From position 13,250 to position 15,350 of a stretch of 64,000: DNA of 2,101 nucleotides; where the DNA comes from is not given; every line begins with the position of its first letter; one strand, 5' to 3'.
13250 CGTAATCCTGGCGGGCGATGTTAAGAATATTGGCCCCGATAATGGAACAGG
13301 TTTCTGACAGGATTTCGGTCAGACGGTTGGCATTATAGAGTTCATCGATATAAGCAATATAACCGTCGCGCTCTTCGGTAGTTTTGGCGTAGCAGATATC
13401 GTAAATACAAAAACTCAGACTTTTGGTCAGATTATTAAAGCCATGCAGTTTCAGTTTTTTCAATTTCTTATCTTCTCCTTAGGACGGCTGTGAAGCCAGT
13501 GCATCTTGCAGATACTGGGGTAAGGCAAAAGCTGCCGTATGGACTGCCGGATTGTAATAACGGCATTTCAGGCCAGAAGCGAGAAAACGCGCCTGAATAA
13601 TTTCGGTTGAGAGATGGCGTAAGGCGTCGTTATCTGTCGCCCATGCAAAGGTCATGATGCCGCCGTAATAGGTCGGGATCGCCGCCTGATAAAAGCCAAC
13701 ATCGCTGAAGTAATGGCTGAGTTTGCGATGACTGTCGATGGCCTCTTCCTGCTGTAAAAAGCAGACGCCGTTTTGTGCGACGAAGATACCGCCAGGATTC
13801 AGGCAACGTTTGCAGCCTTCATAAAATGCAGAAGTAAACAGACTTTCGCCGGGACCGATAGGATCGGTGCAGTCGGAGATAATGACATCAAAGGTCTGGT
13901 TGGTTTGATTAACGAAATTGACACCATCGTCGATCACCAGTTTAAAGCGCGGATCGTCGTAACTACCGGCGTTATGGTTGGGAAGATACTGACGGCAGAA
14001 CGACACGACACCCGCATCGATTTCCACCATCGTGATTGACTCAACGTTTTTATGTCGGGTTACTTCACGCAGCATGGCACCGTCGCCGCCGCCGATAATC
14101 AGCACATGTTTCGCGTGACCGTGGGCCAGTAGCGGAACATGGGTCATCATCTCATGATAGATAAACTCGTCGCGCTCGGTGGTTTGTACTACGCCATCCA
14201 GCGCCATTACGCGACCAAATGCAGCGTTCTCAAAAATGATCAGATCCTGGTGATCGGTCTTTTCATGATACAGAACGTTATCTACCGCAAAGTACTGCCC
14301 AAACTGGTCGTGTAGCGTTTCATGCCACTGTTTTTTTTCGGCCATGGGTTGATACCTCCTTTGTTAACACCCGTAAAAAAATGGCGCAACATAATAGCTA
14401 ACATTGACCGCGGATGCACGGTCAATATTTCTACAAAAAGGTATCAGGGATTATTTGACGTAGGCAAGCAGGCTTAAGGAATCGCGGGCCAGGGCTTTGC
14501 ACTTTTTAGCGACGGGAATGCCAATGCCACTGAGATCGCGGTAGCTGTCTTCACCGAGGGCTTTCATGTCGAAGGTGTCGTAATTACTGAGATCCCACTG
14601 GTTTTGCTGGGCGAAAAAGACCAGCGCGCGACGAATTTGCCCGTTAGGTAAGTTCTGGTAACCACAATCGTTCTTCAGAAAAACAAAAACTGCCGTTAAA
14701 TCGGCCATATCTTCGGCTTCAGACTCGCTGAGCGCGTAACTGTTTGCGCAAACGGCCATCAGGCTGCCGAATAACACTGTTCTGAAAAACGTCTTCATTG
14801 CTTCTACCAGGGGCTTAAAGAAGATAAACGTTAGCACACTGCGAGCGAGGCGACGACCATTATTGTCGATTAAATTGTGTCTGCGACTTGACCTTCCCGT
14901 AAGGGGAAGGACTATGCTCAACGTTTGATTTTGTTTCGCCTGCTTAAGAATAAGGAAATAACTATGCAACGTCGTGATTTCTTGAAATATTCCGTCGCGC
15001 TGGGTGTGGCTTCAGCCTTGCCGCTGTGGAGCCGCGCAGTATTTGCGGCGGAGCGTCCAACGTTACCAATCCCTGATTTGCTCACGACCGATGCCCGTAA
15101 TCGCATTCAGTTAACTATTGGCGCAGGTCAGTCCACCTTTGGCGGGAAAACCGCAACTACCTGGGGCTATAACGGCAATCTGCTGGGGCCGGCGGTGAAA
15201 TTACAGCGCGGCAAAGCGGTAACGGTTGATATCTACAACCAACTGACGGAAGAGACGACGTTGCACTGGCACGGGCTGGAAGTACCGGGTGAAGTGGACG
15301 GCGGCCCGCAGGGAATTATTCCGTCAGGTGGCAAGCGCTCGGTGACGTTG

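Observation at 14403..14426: Perfect 8-bp inverted repeat in the speE-yacC intergenic region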

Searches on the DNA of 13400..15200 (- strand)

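Call 5: search_rna_families(source=window, start=13400, end=15200, threshold=evalue, max_evalue=10)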
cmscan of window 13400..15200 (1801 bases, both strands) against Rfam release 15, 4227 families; matches with E-value up to 10: 4.
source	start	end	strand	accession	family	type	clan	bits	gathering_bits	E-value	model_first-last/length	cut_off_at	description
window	14302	14399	-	RF00396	SNORA13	Gene; snRNA; snoRNA; HACA-box;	CL00028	22.5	53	0.51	1-134/134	no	Small nucleolar RNA SNORA13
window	13651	13717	+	RF00284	SNORD74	Gene; snRNA; snoRNA; CD-box;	CL00069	14.7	41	7.9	1-80/80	no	Small nucleolar RNA SNORD74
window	14394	14504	+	RF01447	S_pombe_snR98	Gene; snRNA; snoRNA; HACA-box;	-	14.1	40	2.5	1-212/212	no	small nucleolar RNA snR98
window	13650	13710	+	RF01136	sR28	Gene; snRNA; snoRNA; CD-box;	-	12.3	39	3.6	1-55/55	no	Small nucleolar RNA sR28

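Call 17: search_dna_similar(query=window:14330-14470:-, collection=ecoli_genomes, mode=near, max_rows=12, rows=spread)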
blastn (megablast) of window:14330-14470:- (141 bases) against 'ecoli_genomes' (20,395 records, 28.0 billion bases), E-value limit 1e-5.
Records with a match: 5424; places in all: 5426; records where one place covers at least 80% of the query: 5422.
Genomes with a match: 5424 of 5426; with a place that covers at least 80% of the query: 5422. Places per genome that has any: lowest 1, median 1, highest 2. On chromosomes: 5423 places; on plasmids: 3.
Best place of each record, by identity: >=99% 5222; 95-99% 202.
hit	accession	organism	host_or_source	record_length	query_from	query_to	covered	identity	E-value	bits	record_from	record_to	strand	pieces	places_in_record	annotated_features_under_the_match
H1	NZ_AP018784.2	Escherichia coli strain SK1144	-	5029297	1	141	100%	100.0%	6e-67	261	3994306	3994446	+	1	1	yacC: YacC family pilotin-like protein | speE: polyamine aminopropyltransferase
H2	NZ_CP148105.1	Escherichia coli strain Nissle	missing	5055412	1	141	100%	100.0%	6e-67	261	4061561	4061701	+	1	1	yacC: YacC family pilotin-like protein | speE: polyamine aminopropyltransferase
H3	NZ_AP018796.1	Escherichia coli strain E2855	Bos taurus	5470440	1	141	100%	99.3%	3e-65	255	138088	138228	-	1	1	yacC: YacC family pilotin-like protein | speE: polyamine aminopropyltransferase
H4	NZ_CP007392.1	Escherichia coli strain ST2747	-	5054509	1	141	100%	99.3%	3e-65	255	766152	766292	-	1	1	yacC: YacC family pilotin-like protein | speE: polyamine aminopropyltransferase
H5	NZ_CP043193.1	Escherichia coli O16:H48 strain PG20180063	mouse gut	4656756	1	141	100%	99.3%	3e-65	255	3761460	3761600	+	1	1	yacC: YacC family pilotin-like protein | speE: polyamine aminopropyltransferase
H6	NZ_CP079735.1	Escherichia coli strain GB2005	Homo sapiens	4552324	1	141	100%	99.3%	3e-65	255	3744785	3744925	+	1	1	yacC: YacC family pilotin-like protein | speE: polyamine aminopropyltransferase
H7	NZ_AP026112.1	Escherichia coli strain CEC03102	Homo sapiens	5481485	1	141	100%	99.3%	3e-65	255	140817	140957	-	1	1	yacC: YacC family pilotin-like protein | speE: polyamine aminopropyltransferase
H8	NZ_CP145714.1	Escherichia coli strain S1-CAM-01-A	Homo sapiens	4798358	1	141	100%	99.3%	3e-65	255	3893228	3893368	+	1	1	yacC: YacC family pilotin-like protein | speE: polyamine aminopropyltransferase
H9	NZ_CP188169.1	Escherichia coli strain TUM24769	Laboratory developed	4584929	1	141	100%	99.3%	3e-65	255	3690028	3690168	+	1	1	yacC: YacC family pilotin-like protein | speE: polyamine aminopropyltransferase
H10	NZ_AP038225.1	Escherichia coli strain HCM-21C-2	Gallus gallus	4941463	1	141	100%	99.3%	3e-65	255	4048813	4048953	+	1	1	yacC: YacC family pilotin-like protein | speE: polyamine aminopropyltransferase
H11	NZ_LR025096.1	Escherichia coli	-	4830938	1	141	100%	99.3%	3e-65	255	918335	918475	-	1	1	yacC: YacC family pilotin-like protein | speE: polyamine aminopropyltransferase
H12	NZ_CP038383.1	Escherichia coli O55:H7 strain DEC5E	Homo sapiens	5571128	1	84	60%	100.0%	3e-35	156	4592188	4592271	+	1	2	yacC: YacC family pilotin-like protein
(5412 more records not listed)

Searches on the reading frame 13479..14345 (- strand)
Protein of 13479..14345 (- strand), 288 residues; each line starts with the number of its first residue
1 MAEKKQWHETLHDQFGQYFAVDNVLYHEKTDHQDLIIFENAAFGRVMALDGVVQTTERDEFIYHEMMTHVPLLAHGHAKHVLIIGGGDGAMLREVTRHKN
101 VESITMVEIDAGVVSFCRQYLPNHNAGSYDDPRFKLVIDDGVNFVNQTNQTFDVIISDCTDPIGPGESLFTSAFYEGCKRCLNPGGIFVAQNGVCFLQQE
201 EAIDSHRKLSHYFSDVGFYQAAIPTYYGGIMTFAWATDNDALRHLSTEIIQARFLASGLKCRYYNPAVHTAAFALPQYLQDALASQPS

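Call 8: find_related_loci(query=window:13479-14345:-, collection=genome_contigs, flank=1500)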
Query window:13479-14345:- (288 aa) in genome_contigs; peptide patterns used: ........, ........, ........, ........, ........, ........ (x = any residue, [..] = any of these).
600 stretches matched a pattern (row limit reached: there are more); 591 encode a relative of the query (tblastn E <= 1e-3); the best 80 are kept; 80 distinct loci.
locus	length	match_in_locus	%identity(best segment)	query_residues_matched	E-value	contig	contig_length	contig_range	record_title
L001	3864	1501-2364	99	1-288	0e+0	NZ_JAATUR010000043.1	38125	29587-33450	Escherichia coli strain SCPM-O-B-8794 43length=38125, whole genome shotgun sequence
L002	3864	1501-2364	99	1-288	0e+0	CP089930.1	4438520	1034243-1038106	Escherichia coli strain E69 chromosome, complete genome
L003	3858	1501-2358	95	1-286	0e+0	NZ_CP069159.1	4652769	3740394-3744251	Citrobacter sp. R56 chromosome, complete genome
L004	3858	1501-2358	94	1-286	0e+0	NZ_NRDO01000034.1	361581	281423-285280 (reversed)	Citrobacter sp. NCU1 contig_34, whole genome shotgun sequence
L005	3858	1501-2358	94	1-286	0e+0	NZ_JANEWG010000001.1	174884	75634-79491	Citrobacter sp. Awk 4 510132-22-1, whole genome shotgun sequence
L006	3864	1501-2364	93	1-288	0e+0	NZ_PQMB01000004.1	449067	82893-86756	Citrobacter amalonaticus strain S646 scaffold4.1, whole genome shotgun sequence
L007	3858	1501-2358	94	1-286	0e+0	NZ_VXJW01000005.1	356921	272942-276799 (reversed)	Salmonella enterica subsp. arizonae strain CCUG 6322T contig_0000005, whole genome shotgun sequence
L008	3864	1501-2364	92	1-288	0e+0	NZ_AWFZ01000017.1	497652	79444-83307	Siccibacter turicensis LMG 23730 strain LMG23730T contig026, whole genome shotgun sequence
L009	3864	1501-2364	92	1-288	0e+0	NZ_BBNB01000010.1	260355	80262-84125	Citrobacter sedlakii NBRC 105722, whole genome shotgun sequence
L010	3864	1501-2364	92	1-288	0e+0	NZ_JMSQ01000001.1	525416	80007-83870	Siccibacter colletis strain 1383 contig001, whole genome shotgun sequence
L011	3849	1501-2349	94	1-283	0e+0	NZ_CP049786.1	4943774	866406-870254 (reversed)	Leclercia sp. 29361 chromosome, complete genome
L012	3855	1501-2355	92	1-285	0e+0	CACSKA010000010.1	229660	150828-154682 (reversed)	Chryseobacterium sp. 18061 isolate 18061_Chryseobacterium1_Ancestor genome assembly, contig: NODE_10, whole genome shotg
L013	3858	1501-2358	92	1-286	0e+0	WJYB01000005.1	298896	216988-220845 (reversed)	Enterobacteriaceae bacterium RIT714 5, whole genome shotgun sequence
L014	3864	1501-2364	92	1-288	0e+0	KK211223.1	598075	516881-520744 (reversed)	Enterobacter pulveris DSM 19144 genomic scaffold Q370DRAFT_scaffold00003.3, whole genome shotgun sequence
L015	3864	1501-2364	92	1-288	0e+0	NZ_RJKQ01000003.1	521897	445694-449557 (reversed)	Enterobacter sp. BIGb0383 Ga0304806_103, whole genome shotgun sequence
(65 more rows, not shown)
